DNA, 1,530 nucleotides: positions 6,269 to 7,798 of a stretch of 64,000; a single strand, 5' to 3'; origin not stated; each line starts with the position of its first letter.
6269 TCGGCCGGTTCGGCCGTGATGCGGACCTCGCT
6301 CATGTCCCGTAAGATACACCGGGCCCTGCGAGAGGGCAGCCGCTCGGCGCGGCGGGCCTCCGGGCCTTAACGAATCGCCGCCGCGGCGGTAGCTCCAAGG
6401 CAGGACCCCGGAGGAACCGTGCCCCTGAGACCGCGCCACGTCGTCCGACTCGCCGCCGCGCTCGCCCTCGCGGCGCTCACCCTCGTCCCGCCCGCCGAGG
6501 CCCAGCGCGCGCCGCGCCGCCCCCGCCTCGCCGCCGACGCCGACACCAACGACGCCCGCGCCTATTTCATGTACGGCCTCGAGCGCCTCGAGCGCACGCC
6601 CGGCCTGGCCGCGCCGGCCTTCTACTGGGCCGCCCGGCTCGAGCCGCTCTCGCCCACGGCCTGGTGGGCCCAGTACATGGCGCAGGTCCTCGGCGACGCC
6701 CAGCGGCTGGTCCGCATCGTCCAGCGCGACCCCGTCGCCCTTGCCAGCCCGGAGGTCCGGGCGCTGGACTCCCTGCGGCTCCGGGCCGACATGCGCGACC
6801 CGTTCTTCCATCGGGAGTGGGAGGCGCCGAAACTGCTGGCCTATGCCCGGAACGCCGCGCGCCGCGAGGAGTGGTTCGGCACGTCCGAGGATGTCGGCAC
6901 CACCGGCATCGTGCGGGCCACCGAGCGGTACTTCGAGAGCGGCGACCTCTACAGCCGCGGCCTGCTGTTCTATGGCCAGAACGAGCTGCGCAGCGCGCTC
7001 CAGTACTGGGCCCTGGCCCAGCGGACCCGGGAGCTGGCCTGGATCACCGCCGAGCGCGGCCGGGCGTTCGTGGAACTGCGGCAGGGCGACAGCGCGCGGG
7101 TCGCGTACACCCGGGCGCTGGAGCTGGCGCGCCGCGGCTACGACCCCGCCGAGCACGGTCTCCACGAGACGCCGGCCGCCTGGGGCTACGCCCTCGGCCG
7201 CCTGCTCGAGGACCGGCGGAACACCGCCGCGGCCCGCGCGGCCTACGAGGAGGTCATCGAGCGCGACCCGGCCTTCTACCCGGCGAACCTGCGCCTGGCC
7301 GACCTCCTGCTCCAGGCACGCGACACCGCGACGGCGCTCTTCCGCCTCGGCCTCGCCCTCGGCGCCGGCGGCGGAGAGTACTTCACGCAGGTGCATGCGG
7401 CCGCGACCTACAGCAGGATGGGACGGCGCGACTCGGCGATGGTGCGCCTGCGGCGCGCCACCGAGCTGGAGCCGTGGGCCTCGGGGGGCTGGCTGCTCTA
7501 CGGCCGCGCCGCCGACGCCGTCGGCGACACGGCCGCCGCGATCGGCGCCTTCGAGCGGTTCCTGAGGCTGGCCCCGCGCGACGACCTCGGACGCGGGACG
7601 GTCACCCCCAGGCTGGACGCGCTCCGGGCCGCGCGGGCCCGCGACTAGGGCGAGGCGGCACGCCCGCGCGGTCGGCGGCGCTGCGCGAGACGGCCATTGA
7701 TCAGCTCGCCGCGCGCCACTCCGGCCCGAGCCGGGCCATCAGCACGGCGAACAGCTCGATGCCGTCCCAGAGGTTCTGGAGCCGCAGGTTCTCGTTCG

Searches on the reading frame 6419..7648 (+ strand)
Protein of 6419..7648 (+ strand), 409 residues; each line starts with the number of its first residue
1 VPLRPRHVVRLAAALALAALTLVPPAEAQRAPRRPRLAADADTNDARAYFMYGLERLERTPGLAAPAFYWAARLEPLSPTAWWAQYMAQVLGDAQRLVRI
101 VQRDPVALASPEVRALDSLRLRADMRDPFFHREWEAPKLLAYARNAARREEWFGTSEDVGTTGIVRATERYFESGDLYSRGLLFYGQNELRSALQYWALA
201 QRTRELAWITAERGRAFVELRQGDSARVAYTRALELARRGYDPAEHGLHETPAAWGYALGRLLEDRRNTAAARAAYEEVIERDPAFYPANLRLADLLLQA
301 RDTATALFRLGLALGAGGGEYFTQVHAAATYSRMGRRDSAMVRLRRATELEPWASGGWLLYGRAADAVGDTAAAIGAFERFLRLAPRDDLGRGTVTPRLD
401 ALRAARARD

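Call 52: search_protein_families(library=pfam, proteins=[window:6419-7648:+], max_evalue=0.001)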
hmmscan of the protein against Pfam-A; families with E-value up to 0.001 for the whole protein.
window:6419-7648:+ (409 aa): 8 families
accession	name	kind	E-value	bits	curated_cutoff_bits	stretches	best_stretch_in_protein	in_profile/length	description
PF13181.12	TPR_8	-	1.8e-10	40.6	25.7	0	257-285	5-33/34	Tetratricopeptide repeat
PF07719.23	TPR_2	-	2.2e-10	40.3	27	0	257-285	5-33/34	Tetratricopeptide repeat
PF00515.34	TPR_1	-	1.6e-07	31.3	27.8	0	257-285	5-33/34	Tetratricopeptide repeat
PF23914.1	TPR_CcmH_CycH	-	8.3e-07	29.4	42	1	344-388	39-83/158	Cytochrome c-type biogenesis protein H TPR domain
PF13428.12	TPR_14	-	1.2e-06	29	23.5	0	357-389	3-35/44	Tetratricopeptide repeat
PF14559.12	TPR_19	-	2e-06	28.5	25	1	267-313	5-51/68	Tetratricopeptide repeat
PF13431.12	TPR_17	-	4e-05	24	24.4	0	275-307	1-33/34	Tetratricopeptide repeat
PF13432.12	TPR_16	-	4.4e-05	24.3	32.7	1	257-313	1-56/65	Tetratricopeptide repeat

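Call 54: search_protein_families(library=ncbifam, proteins=[window:6419-7648:+], max_evalue=0.01)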
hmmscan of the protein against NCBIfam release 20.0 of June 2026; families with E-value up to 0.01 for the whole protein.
window:6419-7648:+ (409 aa): 5 families
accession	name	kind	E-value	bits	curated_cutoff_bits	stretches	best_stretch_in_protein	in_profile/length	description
TIGR02917.1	PEP_TPR_lipo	equivalog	2.3e-08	32.4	312.2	1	259-387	505-633/899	XrtA/PEP-CTERM system TPR-repeat protein PrsT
NF033758.1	gliding_GltE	equivalog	1.1e-05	24.7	225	1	257-352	226-321/411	adventurous gliding motility TPR repeat lipoprotein GltE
NF040959.1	MamA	equivalog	6.2e-05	22.5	200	0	326-388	110-172/204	magnetosome protein MamA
NF033920.0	C39_PA2778_fam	equivalog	0.004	16.6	150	0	251-351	155-254/255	PA2778 family cysteine peptidase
TIGR02521.1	type_IV_pilW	equivalog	0.0042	16.6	154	0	324-388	34-98/234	type IV pilus biogenesis/stability protein PilW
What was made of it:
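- On PrsT (TIGR02917): The only TPR protein in the window (6419-7648, 409 aa) scores 32.4 bits (call 54).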
